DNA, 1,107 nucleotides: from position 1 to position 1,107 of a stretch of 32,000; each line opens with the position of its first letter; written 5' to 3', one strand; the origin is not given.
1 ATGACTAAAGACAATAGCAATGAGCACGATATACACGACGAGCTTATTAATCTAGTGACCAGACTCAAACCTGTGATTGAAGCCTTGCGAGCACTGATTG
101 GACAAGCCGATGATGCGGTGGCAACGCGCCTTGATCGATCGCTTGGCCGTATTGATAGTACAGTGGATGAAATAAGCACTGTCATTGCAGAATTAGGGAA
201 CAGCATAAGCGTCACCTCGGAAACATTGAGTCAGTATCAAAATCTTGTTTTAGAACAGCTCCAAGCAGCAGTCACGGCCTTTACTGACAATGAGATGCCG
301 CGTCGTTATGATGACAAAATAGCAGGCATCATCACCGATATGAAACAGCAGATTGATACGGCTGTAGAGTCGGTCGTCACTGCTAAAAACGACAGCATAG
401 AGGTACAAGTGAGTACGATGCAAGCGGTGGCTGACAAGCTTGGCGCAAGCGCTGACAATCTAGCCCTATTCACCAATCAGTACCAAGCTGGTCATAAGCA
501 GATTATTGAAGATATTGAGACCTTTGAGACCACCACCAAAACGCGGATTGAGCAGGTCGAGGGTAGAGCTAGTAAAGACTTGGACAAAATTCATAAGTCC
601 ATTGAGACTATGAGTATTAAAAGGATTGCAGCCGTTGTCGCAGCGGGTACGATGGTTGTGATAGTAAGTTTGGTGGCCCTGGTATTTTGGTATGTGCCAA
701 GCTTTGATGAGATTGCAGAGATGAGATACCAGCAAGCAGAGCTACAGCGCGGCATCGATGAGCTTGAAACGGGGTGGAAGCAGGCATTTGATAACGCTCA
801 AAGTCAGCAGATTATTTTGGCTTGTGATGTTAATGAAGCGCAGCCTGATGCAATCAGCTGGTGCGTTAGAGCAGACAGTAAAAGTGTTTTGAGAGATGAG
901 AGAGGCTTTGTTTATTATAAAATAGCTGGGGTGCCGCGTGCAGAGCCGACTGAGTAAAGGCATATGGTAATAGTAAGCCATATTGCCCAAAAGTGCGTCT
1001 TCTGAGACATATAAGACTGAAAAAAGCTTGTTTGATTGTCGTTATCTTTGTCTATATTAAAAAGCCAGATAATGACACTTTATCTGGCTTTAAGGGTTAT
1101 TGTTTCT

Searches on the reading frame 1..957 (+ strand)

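Call 3: search_protein_families(library=pfam, proteins=[window:1-957:+])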
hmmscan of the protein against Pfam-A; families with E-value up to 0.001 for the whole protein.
window:1-957:+ (318 aa): 0 families

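Call 5: search_protein_families(library=ncbifam, proteins=[window:1-957:+])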
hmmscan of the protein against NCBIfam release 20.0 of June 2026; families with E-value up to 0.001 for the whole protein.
window:1-957:+ (318 aa): 1 family
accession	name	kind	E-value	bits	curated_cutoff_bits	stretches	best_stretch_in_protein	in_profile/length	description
TIGR02135.1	phoU_full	equivalog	0.00054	19.6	130.25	0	5-135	51-178/212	phosphate signaling complex protein PhoU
